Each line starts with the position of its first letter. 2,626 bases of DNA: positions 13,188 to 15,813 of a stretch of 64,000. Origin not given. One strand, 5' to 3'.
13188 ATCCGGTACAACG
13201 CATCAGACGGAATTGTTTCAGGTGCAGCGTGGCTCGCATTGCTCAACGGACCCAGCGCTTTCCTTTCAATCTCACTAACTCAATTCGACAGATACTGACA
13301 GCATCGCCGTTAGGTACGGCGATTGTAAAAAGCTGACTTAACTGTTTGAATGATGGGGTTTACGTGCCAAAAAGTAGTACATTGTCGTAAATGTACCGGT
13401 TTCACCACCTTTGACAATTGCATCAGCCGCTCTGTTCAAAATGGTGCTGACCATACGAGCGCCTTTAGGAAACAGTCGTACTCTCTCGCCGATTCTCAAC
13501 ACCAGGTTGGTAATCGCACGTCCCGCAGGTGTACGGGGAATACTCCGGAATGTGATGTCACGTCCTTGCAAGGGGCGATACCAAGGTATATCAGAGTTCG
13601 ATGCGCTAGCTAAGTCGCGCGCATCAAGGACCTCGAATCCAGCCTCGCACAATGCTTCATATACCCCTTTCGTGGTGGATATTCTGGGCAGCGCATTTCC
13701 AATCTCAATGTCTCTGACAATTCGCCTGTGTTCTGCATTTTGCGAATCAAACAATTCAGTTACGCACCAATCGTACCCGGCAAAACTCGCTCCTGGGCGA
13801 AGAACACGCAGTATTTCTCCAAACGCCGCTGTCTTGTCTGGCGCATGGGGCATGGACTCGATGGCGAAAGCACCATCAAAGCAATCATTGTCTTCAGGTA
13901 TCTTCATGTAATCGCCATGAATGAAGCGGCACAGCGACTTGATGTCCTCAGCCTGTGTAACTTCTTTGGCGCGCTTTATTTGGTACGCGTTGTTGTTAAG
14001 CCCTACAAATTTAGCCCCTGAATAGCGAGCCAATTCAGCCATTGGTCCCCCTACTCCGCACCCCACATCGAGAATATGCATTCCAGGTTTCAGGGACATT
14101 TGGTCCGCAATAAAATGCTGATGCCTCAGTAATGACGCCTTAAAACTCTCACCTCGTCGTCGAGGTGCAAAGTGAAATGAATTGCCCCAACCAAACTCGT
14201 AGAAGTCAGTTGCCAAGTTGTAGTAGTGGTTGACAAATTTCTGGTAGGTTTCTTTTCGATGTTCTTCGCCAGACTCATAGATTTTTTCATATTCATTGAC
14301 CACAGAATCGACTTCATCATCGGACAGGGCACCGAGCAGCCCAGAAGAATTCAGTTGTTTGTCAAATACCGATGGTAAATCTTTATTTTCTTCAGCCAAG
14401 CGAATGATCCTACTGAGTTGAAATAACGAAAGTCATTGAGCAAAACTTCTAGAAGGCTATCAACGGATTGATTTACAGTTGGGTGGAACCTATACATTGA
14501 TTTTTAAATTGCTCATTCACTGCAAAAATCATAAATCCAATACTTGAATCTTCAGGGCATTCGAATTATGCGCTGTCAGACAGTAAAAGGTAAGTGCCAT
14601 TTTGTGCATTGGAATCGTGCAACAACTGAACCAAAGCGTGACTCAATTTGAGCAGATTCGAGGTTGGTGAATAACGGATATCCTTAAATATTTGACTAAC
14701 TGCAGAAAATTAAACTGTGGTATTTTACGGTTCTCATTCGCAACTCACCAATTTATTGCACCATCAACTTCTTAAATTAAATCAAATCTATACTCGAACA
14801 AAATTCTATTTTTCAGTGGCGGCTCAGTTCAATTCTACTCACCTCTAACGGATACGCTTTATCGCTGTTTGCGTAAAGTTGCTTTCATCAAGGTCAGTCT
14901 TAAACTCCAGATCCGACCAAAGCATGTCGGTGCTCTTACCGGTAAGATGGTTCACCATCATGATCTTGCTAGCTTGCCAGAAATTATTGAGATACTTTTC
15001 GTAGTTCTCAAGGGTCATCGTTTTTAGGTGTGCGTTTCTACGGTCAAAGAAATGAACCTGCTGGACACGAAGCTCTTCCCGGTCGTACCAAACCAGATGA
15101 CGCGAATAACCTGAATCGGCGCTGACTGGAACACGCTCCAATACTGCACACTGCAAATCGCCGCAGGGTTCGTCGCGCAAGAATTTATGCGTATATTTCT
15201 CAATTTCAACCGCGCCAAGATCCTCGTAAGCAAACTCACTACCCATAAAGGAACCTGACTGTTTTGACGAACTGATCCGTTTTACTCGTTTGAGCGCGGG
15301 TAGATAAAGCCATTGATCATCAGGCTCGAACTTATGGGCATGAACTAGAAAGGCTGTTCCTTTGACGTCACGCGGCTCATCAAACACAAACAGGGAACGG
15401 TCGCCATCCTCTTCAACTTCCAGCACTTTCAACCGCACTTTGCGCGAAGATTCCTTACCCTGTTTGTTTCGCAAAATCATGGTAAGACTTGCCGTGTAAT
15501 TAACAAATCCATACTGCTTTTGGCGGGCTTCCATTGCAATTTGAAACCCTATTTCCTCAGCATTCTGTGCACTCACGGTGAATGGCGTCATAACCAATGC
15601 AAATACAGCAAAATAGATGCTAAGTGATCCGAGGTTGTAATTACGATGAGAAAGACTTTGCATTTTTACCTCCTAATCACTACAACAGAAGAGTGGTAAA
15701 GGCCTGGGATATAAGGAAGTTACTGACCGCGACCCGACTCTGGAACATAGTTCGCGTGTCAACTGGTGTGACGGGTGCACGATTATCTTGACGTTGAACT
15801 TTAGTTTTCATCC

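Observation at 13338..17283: Two diverged sterol C-24 methyltransferase paralogs, with a Tyr-to-Phe switch in the Region-I motif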

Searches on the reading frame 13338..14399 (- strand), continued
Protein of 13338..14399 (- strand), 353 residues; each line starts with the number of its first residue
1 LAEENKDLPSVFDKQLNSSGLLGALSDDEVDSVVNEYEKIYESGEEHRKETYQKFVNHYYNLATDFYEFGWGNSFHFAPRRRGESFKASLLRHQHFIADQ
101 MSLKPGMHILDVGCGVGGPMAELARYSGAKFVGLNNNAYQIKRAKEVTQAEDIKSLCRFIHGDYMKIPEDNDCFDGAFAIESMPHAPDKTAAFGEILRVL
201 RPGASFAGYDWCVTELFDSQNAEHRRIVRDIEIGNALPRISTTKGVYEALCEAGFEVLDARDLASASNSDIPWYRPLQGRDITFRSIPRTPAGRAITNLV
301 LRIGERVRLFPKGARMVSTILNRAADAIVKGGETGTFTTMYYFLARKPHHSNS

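Call 93: predict_structure(alignment_id=A3)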
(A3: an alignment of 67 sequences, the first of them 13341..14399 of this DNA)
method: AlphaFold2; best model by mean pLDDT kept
length: 353 residues; sequences in the alignment: 67
mean_pLDDT: 81.1   pTM: 0.83
mean pLDDT of the five models: 81.1, 81.1, 77.8, 77.0, 76.7
residues with pLDDT >= 90: 141; 70-90: 127; 50-70: 63; < 50: 22
segments of 3 or more residues with pLDDT < 50: 1-20
pLDDT, mean of each block of 10 residues (from residue 1): 32 35 60 65 71 67 64 67 84 93 97 73 93 84 82 89 91 95 88 97 96 96 96 85 97 98 84 80 66 83 81 78 90 94 94 52
secondary structure, 60 per line:
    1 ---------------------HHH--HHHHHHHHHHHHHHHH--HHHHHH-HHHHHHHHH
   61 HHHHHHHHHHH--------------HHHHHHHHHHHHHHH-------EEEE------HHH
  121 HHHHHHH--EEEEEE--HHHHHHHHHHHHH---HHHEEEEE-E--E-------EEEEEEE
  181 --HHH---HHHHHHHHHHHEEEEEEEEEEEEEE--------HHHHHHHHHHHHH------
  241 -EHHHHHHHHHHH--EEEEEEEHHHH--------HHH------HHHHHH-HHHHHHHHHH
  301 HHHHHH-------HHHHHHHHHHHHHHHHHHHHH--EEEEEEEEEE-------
elements in order: H27-42 H45-50 H52-71 H86-100 E108-111 H118-127 E130-135 H138-150 E157-161 E174-180 H189-199 E200-213 H222-234 H243-253 E256-262 H263-266 H284-289 H291-306 H314-334 E337-346

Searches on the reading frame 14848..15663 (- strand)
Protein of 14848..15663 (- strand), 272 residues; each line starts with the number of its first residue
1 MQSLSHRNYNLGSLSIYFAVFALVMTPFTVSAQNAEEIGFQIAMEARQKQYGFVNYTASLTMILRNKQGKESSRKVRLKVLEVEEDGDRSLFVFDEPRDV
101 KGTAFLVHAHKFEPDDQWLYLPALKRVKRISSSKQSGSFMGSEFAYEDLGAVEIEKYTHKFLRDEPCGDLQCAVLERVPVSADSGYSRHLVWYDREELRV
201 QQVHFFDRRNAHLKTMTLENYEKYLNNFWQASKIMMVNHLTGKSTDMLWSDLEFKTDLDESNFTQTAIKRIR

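Call 4: search_protein_families(library=pfam, proteins=[window:14848-15663:-])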
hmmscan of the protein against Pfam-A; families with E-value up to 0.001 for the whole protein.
window:14848-15663:- (272 aa): 2 families
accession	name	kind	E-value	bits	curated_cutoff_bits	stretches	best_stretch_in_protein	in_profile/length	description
PF17131.11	LolA_like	-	5.4e-60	202.6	30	1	88-270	3-184/184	Outer membrane lipoprotein-sorting protein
PF07044.18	DUF1329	-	2.7e-07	30.7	23.1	1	83-135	136-191/368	Protein of unknown function (DUF1329)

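Call 75: search_solved_structures(query=window:14848-15663:-, max_evalue=0.01)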
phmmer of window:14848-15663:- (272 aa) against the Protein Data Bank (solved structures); distinct sequences matched with E-value up to 0.01: 4.
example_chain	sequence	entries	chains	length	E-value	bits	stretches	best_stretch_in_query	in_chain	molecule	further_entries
3bk5_A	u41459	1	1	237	8e-78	264.7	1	35-270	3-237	putative outer membrane lipoprotein-sorting protein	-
9tp6_A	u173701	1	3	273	1.8e-32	116.1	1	38-269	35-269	Outer membrane lipoprotein-sorting protein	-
4z48_A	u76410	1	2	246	3.4e-27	98.8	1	38-270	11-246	Uncharacterized protein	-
3buu_A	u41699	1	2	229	1.8e-10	44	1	79-271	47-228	Uncharacterized LolA superfamily protein NE2245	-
